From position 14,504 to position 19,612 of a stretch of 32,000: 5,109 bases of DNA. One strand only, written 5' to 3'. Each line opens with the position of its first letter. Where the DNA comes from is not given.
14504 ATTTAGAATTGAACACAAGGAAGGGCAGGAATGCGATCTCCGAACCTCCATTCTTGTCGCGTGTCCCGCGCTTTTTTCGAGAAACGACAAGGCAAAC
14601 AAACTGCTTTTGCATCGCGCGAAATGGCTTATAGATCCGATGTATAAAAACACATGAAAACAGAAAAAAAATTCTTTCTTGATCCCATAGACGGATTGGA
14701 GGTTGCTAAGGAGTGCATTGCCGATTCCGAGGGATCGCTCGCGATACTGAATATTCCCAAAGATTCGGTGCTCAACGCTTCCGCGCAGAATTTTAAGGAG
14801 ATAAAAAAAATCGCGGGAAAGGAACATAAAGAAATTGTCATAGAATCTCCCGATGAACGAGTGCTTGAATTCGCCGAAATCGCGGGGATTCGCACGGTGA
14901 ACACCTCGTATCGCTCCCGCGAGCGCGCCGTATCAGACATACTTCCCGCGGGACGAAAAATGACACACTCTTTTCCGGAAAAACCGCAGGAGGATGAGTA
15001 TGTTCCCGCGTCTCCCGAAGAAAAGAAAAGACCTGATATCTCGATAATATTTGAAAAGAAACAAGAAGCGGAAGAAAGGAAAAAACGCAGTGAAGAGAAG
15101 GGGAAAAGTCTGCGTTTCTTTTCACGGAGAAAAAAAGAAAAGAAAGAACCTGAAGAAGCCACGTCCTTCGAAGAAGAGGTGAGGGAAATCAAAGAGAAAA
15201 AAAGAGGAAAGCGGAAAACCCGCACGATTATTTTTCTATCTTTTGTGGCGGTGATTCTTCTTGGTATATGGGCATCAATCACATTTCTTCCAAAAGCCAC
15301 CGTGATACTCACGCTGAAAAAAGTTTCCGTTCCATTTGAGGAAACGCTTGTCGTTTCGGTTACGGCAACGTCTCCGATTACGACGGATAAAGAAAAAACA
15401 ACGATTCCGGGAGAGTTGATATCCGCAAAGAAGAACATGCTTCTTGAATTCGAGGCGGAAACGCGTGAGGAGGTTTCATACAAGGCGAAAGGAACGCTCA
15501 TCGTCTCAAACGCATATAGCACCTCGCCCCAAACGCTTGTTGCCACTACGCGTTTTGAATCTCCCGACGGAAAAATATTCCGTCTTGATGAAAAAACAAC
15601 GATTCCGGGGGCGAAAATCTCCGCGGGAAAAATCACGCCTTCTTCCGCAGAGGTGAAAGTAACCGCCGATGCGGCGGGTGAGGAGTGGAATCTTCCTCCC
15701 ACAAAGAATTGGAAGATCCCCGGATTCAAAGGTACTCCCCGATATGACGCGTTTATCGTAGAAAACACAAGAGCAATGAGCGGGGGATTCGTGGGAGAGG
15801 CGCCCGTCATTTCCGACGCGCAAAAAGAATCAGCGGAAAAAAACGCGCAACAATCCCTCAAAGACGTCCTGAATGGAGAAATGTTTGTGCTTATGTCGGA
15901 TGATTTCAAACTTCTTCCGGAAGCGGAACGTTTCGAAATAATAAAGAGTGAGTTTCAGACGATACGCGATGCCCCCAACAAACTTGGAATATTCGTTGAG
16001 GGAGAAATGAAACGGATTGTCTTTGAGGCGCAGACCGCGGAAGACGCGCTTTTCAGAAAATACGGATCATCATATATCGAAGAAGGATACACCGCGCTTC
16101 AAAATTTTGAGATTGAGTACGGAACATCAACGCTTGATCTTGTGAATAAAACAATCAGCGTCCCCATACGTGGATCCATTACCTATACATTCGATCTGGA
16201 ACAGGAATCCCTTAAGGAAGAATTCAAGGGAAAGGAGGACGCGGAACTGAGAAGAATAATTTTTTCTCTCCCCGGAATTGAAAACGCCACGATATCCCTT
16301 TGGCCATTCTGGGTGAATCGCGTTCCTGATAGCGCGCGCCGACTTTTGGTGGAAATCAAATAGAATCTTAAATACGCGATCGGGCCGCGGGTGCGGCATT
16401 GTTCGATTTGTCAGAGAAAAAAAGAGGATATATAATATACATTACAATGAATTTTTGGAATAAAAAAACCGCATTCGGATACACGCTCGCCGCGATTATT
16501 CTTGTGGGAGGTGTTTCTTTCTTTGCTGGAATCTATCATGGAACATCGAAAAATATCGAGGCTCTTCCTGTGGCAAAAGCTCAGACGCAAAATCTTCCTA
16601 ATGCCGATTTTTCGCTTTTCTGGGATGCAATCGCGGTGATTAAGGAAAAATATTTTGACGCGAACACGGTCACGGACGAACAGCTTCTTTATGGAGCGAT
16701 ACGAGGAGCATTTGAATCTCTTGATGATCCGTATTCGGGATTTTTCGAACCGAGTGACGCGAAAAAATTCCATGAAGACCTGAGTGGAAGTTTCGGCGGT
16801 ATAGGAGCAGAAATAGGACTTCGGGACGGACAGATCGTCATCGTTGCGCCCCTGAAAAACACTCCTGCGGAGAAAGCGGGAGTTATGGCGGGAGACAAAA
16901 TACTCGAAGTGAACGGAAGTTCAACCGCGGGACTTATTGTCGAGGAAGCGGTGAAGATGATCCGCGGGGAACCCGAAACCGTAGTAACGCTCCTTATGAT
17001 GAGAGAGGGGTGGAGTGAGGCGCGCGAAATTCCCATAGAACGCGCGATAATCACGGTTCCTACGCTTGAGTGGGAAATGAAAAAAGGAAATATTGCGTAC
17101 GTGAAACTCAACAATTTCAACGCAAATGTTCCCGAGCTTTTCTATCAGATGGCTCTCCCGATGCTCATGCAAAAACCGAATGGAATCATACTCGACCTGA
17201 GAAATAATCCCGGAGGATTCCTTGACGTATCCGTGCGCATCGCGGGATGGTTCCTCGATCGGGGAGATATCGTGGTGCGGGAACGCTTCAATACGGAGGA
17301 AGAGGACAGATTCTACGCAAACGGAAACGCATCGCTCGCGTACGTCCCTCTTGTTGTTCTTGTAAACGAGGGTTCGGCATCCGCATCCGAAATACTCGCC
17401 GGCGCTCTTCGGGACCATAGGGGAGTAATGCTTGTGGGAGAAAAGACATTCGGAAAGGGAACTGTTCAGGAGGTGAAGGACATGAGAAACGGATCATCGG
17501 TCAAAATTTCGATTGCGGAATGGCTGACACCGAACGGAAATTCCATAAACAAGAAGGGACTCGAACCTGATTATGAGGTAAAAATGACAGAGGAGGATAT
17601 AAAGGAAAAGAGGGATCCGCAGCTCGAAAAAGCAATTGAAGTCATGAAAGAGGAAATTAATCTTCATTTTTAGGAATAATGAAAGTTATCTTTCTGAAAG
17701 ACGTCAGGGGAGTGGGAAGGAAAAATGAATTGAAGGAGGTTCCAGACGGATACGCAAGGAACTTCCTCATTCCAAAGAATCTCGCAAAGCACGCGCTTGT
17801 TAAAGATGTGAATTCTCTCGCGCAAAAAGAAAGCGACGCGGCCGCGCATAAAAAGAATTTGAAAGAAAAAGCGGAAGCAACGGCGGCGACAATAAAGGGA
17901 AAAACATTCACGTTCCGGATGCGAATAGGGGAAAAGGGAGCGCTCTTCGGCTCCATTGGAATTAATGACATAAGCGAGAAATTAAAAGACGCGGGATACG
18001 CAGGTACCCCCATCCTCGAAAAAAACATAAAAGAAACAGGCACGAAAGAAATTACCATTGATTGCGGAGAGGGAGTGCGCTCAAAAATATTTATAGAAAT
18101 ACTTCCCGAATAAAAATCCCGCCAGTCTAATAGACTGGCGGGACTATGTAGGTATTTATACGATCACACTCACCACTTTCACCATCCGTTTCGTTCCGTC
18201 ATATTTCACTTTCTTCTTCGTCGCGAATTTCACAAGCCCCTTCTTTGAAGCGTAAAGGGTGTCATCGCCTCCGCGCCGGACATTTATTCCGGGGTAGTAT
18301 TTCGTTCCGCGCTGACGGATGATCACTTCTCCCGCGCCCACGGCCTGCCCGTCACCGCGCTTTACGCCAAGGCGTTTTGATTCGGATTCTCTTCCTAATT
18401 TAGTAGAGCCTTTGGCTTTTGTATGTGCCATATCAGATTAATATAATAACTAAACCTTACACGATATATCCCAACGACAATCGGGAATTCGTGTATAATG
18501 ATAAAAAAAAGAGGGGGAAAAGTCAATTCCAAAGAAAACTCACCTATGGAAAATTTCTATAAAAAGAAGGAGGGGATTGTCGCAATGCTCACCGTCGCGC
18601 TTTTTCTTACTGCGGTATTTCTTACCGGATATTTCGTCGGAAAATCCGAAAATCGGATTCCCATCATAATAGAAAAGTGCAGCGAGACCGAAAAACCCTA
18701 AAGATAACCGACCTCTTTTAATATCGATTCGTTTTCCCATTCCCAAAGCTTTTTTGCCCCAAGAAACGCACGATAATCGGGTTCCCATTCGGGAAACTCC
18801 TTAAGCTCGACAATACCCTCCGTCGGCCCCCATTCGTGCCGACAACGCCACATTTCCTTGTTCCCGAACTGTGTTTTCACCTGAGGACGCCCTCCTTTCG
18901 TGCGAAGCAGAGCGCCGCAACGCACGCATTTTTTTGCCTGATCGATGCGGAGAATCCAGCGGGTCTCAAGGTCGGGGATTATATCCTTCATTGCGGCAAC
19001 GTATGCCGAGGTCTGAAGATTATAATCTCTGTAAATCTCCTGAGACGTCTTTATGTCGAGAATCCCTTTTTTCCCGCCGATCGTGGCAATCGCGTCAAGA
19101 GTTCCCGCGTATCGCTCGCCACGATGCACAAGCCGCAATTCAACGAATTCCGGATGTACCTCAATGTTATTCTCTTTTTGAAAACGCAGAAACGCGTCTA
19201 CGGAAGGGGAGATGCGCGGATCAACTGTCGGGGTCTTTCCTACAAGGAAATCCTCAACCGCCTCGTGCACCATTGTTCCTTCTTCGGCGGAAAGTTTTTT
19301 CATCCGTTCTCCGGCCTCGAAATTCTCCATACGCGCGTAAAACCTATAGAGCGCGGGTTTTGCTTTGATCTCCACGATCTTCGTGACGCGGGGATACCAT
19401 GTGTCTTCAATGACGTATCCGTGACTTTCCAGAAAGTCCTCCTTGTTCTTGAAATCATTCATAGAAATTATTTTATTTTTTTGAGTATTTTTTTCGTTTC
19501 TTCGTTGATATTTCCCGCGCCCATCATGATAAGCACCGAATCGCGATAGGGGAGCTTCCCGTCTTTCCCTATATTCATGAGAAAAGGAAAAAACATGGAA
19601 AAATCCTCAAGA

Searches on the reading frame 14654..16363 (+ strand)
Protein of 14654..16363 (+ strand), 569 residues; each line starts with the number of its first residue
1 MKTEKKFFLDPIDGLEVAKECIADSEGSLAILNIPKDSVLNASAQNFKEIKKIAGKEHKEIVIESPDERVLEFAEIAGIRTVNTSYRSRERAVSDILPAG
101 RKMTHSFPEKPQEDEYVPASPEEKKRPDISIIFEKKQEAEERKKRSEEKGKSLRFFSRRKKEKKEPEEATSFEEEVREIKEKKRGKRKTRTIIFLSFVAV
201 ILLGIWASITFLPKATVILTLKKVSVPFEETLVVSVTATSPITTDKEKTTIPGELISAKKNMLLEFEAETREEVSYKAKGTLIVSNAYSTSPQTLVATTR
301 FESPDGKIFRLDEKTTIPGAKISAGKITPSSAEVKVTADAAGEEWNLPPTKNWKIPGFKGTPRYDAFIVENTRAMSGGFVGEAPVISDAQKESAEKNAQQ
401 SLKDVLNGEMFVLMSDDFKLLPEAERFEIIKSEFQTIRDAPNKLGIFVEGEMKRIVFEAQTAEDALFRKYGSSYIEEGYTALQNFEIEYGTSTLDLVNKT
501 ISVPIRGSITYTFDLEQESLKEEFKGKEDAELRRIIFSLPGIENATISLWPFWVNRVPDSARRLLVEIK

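Call 72: search_protein_families(library=pfam, proteins=[window:14654-16363:+], max_evalue=0.001)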
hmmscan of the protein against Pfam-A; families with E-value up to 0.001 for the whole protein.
window:14654-16363:+ (569 aa): 1 family
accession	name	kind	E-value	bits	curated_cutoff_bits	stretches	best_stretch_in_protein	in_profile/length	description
PF21110.3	GlxA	-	4.3e-07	31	27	1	277-364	1-96/105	GlxA beta barrel domain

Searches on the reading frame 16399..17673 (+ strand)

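Call 14: search_protein_families(library=pfam, proteins=[window:16399-17673:+], max_evalue=0.01)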
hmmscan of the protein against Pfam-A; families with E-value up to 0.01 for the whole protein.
window:16399-17673:+ (424 aa): 5 families
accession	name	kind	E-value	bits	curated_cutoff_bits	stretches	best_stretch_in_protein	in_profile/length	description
PF03572.23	Peptidase_S41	-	8.4e-49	165.8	24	1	231-394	1-165/165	Peptidase family S41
PF00595.29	PDZ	-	1.3e-10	41.9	23.2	1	133-199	10-79/81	PDZ domain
PF17820.7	PDZ_6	-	3.3e-10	40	27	1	147-199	1-51/54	PDZ domain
PF22694.1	CtpB_N-like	-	5e-09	36.9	27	1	35-115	2-80/85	Activating protease CtpB N-terminal domain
PF13180.12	PDZ_2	-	4.2e-06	27.4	27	1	133-205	1-72/80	PDZ domain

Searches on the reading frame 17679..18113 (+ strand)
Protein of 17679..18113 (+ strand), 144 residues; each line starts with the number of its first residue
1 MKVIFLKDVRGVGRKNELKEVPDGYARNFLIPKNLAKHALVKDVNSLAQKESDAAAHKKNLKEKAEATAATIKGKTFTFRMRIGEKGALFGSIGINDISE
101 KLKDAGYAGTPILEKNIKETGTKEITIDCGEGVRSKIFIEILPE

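Call 14: search_protein_families(library=pfam, proteins=[window:17679-18113:+], max_evalue=0.01)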
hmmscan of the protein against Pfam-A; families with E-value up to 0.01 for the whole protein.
window:17679-18113:+ (144 aa): 2 families
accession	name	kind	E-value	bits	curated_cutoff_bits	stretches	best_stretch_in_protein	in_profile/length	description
PF01281.25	Ribosomal_L9_N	-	1.3e-18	66.7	20.7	1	1-39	1-39/47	Ribosomal protein L9, N-terminal domain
PF03948.19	Ribosomal_L9_C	-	1.4e-12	48.3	23.2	1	63-141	1-84/86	Ribosomal protein L9, C-terminal domain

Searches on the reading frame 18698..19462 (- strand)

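Call 14: search_protein_families(library=pfam, proteins=[window:18698-19462:-], max_evalue=0.01)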
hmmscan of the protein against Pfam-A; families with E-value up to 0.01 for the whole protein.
window:18698-19462:- (254 aa): 0 families

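Call 17: search_protein_families(library=ncbifam, proteins=[window:18698-19462:-], max_evalue=1)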
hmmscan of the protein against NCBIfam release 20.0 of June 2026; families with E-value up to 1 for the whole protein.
window:18698-19462:- (254 aa): 1 family
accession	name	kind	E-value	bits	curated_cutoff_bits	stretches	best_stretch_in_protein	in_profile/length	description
NF058506.1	phy_ery_CpeA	equivalog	0.057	13.8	225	1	136-161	109-134/164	C-phycoerythrin subunit alpha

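Call 69: search_protein_families(library=padloc, proteins=[window:18698-19462:-], max_evalue=0.01)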
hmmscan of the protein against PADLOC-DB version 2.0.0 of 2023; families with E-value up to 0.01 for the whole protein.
window:18698-19462:- (254 aa): 2 families
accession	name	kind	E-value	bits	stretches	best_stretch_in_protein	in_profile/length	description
PDLC01250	Cas4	-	0.00027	19.3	1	57-159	29-102/168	"CAS-I,CAS-II,CAS-III,CAS-IV,CAS-V,CAS-VI; acquisition_associated"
PDLC00944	Cas4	-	0.0092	14.2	0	60-159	33-110/177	Cas4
